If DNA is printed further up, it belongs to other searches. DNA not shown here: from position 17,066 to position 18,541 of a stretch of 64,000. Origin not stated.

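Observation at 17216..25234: Complete Rex-controlled bifurcating [FeFe]-hydrogenase locus with a HydS-type sensory hydrogenase and PP2C phosphatase but no adjacent kinase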

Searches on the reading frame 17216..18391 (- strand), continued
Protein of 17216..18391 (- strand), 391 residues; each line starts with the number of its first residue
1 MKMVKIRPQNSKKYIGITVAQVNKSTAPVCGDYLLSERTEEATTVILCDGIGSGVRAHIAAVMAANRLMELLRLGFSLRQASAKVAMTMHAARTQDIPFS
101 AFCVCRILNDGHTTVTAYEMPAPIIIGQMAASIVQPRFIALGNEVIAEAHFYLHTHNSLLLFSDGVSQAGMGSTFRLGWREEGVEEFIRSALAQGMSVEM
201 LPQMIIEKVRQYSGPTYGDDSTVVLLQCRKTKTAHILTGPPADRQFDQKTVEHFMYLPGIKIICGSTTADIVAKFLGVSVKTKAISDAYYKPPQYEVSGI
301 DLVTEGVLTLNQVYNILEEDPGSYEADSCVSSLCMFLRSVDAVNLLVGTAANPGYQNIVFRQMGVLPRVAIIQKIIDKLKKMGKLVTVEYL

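Call 28: find_related_loci(query=A1, collection=genome_contigs, flank=10000)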
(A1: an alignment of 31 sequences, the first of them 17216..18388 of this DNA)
Query A1 (390 aa) in genome_contigs; peptide patterns used: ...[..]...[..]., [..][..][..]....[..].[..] (x = any residue, [..] = any of these).
600 stretches matched a pattern (row limit reached: there are more); 547 encode a relative of the query (tblastn E <= 1e-3); the best 80 are kept; 80 distinct loci.
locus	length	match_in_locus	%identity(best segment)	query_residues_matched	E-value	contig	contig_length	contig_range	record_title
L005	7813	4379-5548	73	1-390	0e+0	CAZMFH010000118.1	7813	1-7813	MAG TPA_asm: uncultured Verrucomicrobiota bacterium isolate SRP263991_co7_842 genome assembly, contig: NODE_20099_length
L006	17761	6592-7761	74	1-390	0e+0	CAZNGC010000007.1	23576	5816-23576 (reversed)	MAG TPA_asm: uncultured Planctomycetales bacterium isolate SRP167436_co1_192 genome assembly, contig: NODE_3245_length_2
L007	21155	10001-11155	54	7-390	5e-142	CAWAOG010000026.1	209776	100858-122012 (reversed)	MAG: uncultured delta proteobacterium isolate MFD02979.bin.1.23 genome assembly, contig: contig_35977, whole genome shot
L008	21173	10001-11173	52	1-390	4e-137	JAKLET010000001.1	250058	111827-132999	MAG: Deltaproteobacteria bacterium isolate RA.bin14 RA.bin14_1, whole genome shotgun sequence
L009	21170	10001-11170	51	4-390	3e-136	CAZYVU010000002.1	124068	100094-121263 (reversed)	MAG TPA_asm: uncultured Pseudomonadota bacterium isolate SRP278314_co2_188 genome assembly, contig: NODE_236_length_1240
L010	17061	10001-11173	51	1-390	3e-136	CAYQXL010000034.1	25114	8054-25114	MAG TPA_asm: uncultured Pseudomonadota bacterium isolate SRP220891_co4_98 genome assembly, contig: NODE_3283_length_2511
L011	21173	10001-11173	53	1-390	6e-136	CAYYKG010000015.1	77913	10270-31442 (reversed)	MAG TPA_asm: uncultured Syntrophorhabdus sp. isolate SRP241326_co4_217 genome assembly, contig: NODE_533_length_77913_co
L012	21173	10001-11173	51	1-390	2e-135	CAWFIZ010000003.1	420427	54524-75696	MAG: uncultured delta proteobacterium isolate MFD04716.bin.1.277 genome assembly, contig: contig_15042, whole genome sho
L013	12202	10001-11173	50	1-390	2e-134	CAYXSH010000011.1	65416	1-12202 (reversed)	MAG TPA_asm: uncultured Syntrophorhabdus sp. isolate binchicken_co44_232 genome assembly, contig: NODE_837_length_65416_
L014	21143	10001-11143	50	11-390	6e-134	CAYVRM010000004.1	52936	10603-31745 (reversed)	MAG TPA_asm: uncultured Syntrophorhabdus sp. isolate SRP192927_co7_494 genome assembly, contig: NODE_858_length_52936_co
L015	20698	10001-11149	51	9-390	2e-132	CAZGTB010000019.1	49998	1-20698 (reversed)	MAG TPA_asm: uncultured Syntrophorhabdus sp. isolate SRP302447_co2_18 genome assembly, contig: NODE_1996_length_49998_co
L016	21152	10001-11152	50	8-390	1e-132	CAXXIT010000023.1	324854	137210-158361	MAG: Syntrophorhabdaceae bacterium isolate a2fc0c35-b21d-4ceb-a18a-9bd9a3ac14a8 genome assembly, contig: contig_23, whol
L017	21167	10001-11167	50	3-390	1e-132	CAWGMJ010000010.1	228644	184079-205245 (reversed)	MAG: uncultured delta proteobacterium isolate MFD03899.bin.2.100 genome assembly, contig: contig_42361, whole genome sho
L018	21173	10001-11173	50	1-390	3e-132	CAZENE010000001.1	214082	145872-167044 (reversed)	MAG TPA_asm: uncultured Syntrophorhabdus sp. isolate SRP192927_co10_462 genome assembly, contig: NODE_9_length_214082_co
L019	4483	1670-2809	51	12-390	3e-133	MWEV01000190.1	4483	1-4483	MAG: Deltaproteobacteria bacterium ADurb.Bin026 BWX58_contig000190, whole genome shotgun sequence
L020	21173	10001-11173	48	1-390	4e-130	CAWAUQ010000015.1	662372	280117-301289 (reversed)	MAG: uncultured delta proteobacterium isolate MFD03899.bin.2.116 genome assembly, contig: contig_5034, whole genome shot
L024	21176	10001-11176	49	1-390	6e-127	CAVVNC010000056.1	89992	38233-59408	MAG: uncultured delta proteobacterium isolate MFD03726.bin.2.24 genome assembly, contig: contig_85109, whole genome shot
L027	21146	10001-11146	48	11-390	2e-122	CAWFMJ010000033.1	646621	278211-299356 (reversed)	MAG: uncultured delta proteobacterium isolate MFD02138.bin.2.69 genome assembly, contig: contig_21474, whole genome shot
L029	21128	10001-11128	47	12-385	4e-117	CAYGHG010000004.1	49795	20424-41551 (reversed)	MAG TPA_asm: uncultured Spirochaetia bacterium isolate ERP113451_co2_91 genome assembly, contig: NODE_301_length_49795_c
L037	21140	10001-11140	42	12-390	5e-107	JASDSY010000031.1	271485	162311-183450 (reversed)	MAG: Candidatus Wallbacteria bacterium isolate P24860_112_MAG_55 P24860_112_S10_metaspades_6_length_271485_cov_29, whole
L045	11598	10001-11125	44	13-387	2e-102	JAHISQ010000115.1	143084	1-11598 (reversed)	MAG: Candidatus Riflebacteria bacterium isolate MM_PC_MetaG.mb.182 MM_PC_MetaG.mb.182_k141_1211844, whole genome shotgun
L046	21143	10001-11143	42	9-389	1e-102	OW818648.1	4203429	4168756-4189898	metagenome genome assembly, chromosome: 1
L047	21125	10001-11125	42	13-387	2e-102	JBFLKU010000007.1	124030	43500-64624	MAG: Eubacteriales bacterium isolate RS1.bin4 k97_209815, whole genome shotgun sequence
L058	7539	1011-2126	45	18-389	8e-99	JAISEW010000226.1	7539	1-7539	MAG: Gracilibacteraceae bacterium isolate Gx485_bin213 k119_755787, whole genome shotgun sequence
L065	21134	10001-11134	43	12-389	8e-98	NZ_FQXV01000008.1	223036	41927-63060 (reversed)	Sporobacter termitidis DSM 10068, whole genome shotgun sequence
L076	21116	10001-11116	42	18-389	1e-94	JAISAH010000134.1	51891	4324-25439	MAG: Gracilibacteraceae bacterium isolate Gx481_bin137 k119_1324184, whole genome shotgun sequence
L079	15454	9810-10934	42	13-388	7e-95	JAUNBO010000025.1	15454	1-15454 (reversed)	MAG: Bacillota bacterium isolate S1R_St_5 NODE_1495_length_15454_cov_15.670368, whole genome shotgun sequence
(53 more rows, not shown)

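Call 57: search_protein_families(library=pfam, max_evalue=0.01, proteins=[L008:11198-12820:+, L008:532-2220:-, L024:11264-12667:+, L047:11254-12510:+, L047:12485-13258:+, L046:11524-13158:+, L079:11156-11839:+, L045:3313-3603:+, L045:5307-6506:+, L045:6794-8251:+])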
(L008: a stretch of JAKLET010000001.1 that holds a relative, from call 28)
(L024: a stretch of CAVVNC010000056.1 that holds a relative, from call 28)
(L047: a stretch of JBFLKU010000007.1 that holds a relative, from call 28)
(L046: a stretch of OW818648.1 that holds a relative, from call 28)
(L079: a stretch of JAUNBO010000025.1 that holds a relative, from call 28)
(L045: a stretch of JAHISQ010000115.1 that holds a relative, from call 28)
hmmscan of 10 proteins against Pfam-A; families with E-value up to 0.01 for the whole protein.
L008:11198-12820:+ (540 aa): 2 families
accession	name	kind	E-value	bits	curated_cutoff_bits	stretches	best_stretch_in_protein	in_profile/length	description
PF00501.34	AMP-binding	-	9.4e-79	265.4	29.9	1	35-405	4-384/384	AMP-binding enzyme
PF13193.12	AMP-binding_C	-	2.6e-21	76.8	24.5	1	455-533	1-76/76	AMP-binding enzyme C-terminal domain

L008:532-2220:- (562 aa): 10 families
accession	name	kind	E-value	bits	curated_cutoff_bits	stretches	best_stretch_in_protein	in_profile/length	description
PF00158.32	Sigma54_activat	-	1.1e-70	237.2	20.2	1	244-410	2-168/168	Sigma-54 interaction domain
PF25601.1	AAA_lid_14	-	9.1e-20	70.7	27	1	415-483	1-68/87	AAA+ ATPase lid domain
PF14532.12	Sigma54_activ_2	-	1.7e-19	70.9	25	1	254-414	11-138/138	Sigma-54 interaction domain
PF07728.20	AAA_5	-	6.1e-09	36.4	22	1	266-385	1-123/139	AAA domain (dynein-related subfamily)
PF02954.25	HTH_8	-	3.6e-06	27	22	1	509-552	2-42/42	Bacterial regulatory protein, Fis family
PF01078.27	Mg_chelatase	-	3e-05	24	20.3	0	323-366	94-139/207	Magnesium chelatase, subunit ChlI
PF00004.35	AAA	-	9.9e-05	23.2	21.2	1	267-388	1-112/131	ATPase family associated with various cellular activities (AAA)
PF13185.12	GAF_2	-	0.00049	20.8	28.6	1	69-209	3-135/136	GAF domain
PF13191.12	AAA_16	-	0.0015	19.5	32.6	1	250-361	12-122/167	AAA ATPase domain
PF07724.20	AAA_2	-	0.0048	17.4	27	1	267-392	6-132/166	AAA domain (Cdc48 subfamily)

L024:11264-12667:+ (467 aa): 12 families
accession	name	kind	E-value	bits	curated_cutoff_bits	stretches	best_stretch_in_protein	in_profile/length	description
PF00158.32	Sigma54_activat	-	1.8e-66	223.4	20.2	1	137-303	1-167/168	Sigma-54 interaction domain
PF00072.30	Response_reg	-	3.7e-23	82.2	30.2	1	4-110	1-107/111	Response regulator receiver domain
PF14532.12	Sigma54_activ_2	-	1.7e-21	77.4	25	1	138-308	1-138/138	Sigma-54 interaction domain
PF25601.1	AAA_lid_14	-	1.4e-20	73.3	27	1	309-389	1-80/87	AAA+ ATPase lid domain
PF07728.20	AAA_5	-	2.9e-07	31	22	1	161-280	2-124/139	AAA domain (dynein-related subfamily)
PF01078.27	Mg_chelatase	-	8.2e-06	25.8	20.3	1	216-278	93-157/207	Magnesium chelatase, subunit ChlI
PF07724.20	AAA_2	-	6.5e-05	23.5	27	1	159-260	4-106/166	AAA domain (Cdc48 subfamily)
PF00004.35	AAA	-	0.00088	20.2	21.2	1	161-285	1-118/131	ATPase family associated with various cellular activities (AAA)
PF02954.25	HTH_8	-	0.003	17.7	22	1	421-461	2-42/42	Bacterial regulatory protein, Fis family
PF13518.12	HTH_28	-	0.0032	18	25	1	436-462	11-37/52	Helix-turn-helix domain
PF13191.12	AAA_16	-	0.0034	18.3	32.6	0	144-255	9-122/167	AAA ATPase domain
PF13401.12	AAA_22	-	0.0073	17.1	27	0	158-198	5-45/130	AAA domain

L047:11254-12510:+ (418 aa): 3 families
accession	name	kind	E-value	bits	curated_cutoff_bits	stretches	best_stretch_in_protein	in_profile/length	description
PF06580.19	His_kinase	-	3.4e-23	82.1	25.2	1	218-296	2-81/81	Histidine kinase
PF02518.31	HATPase_c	-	2.5e-17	63.7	26.4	1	313-411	8-109/111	Histidine kinase-, DNA gyrase B-, and HSP90-like ATPase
PF07695.17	7TMR-DISM_7TM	-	8.8e-16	58.9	29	1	9-206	4-199/205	7TM diverse intracellular signalling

L047:12485-13258:+ (257 aa): 2 families
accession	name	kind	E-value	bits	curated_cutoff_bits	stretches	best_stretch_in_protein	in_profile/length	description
PF04397.21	LytTR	-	9.6e-23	80.7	22.6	1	157-254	1-97/98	LytTr DNA-binding domain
PF00072.30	Response_reg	-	1.1e-22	80.8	30.2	1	11-120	2-111/111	Response regulator receiver domain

L046:11524-13158:+ (544 aa): 7 families
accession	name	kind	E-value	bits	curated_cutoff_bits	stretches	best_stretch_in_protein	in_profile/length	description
PF00664.28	ABC_membrane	-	5.6e-32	111.9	28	1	32-296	6-273/274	ABC transporter transmembrane region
PF00005.33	ABC_tran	-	1.4e-23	84.4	25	1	357-492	2-137/137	ABC transporter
PF02463.25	SMC_N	-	1.1e-08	35.3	40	1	463-536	136-213/220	RecF/RecN/SMC N terminal domain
PF13304.12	AAA_21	-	7.9e-07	29.9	27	0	368-403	1-26/304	AAA domain, putative AbiEii toxin, Type IV TA system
PF13555.12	AAA_29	-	0.00058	20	27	1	360-387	18-43/61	P-loop containing region of AAA domain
PF13401.12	AAA_22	-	0.0011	19.7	27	1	365-427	4-64/130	AAA domain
PF13476.12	AAA_23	-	0.0029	18.7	27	1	359-387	15-40/201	AAA domain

L079:11156-11839:+ (227 aa): 21 families
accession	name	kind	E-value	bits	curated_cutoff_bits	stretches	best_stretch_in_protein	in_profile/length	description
PF00005.33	ABC_tran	-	2.7e-38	132.1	25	1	17-164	1-136/137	ABC transporter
PF13304.12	AAA_21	-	1.1e-10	42.6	27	2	120-194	221-298/304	AAA domain, putative AbiEii toxin, Type IV TA system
PF13401.12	AAA_22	-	9.3e-06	26.4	27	1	27-168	5-97/130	AAA domain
PF06414.18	Zeta_toxin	-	1.4e-05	25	22.3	1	27-65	16-54/199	Zeta toxin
PF13671.12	AAA_33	-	1.9e-05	25.4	27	0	30-52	2-24/143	AAA domain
PF13191.12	AAA_16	-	3.5e-05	24.8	32.6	1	23-65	20-63/167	AAA ATPase domain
PF03193.22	RsgA_GTPase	-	0.00015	22.1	30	1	24-59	104-138/174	RsgA GTPase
PF13555.12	AAA_29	-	0.00028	21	27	1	20-61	15-55/61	P-loop containing region of AAA domain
PF02463.25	SMC_N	-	0.00033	20.6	40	1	27-208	24-210/220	RecF/RecN/SMC N terminal domain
PF13604.12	AAA_30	-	0.00038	20.7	27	0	28-59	19-50/191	AAA domain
PF00004.35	AAA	-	0.00076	20.4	21.2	1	30-68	1-41/131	ATPase family associated with various cellular activities (AAA)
PF03215.21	Rad17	-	0.0014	19.1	23.8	1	25-72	43-89/186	Rad17 P-loop domain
PF13481.12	AAA_25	-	0.0015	18.6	27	0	23-43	29-49/195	AAA domain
PF13479.12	AAA_24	-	0.0016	18.7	27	0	30-72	5-47/195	AAA domain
PF20720.3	nSTAND3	-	0.002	18.3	27.2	0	17-55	7-45/155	Novel STAND NTPase 3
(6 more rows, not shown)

L045:3313-3603:+ (96 aa): 1 family
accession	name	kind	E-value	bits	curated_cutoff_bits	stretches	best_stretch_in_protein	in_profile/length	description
PF01257.25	2Fe-2S_thioredx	-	1.9e-09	38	24.8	1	8-84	63-143/145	Thioredoxin-like [2Fe-2S] ferredoxin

L045:5307-6506:+ (399 aa): 1 family
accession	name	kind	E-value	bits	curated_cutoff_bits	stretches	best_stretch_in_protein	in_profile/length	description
PF07228.17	SpoIIE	-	1.7e-10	41.6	25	1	40-233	3-189/192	Stage II sporulation protein E (SpoIIE)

L045:6794-8251:+ (485 aa): 12 families
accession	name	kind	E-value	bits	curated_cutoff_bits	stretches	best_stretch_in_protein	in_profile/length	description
PF02906.19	Fe_hyd_lg_C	-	2.8e-54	184.8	22.1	1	233-461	2-245/245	Iron only hydrogenase large subunit, C-terminal domain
PF00037.32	Fer4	-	5.5e-17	61.2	21.1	2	193-214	2-23/24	4Fe-4S binding domain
PF12838.12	Fer4_7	-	4.1e-12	46.8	27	2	175-213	8-52/52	4Fe-4S dicluster domain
PF25160.1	LdpA_Fe-S-bd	-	8.6e-12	45.1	27.6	2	173-218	7-47/49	LdpA Fe-S cluster-binding domain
PF13484.11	Fer4_16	-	2.3e-09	38.3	30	1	198-221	1-24/66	4Fe-4S double cluster binding domain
PF13187.11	Fer4_9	-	3.1e-09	37.1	27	2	175-214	8-52/52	4Fe-4S dicluster domain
PF12837.12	Fer4_6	-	1.1e-08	35.1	25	2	193-214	3-24/24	4Fe-4S binding domain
PF13237.11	Fer4_10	-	5e-08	33.2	25.5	2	175-210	15-53/53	4Fe-4S dicluster domain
PF12797.12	Fer4_2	-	3.8e-07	30.1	24.5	2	145-165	2-22/22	4Fe-4S binding domain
PF14697.11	Fer4_21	-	4.1e-05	24.1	35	1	193-214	2-26/59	4Fe-4S dicluster domain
PF12798.12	Fer4_3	-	0.00032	21.7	27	1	199-213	1-15/15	4Fe-4S binding domain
PF12800.12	Fer4_4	-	0.0041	17.8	24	0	152-165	3-16/17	4Fe-4S binding domain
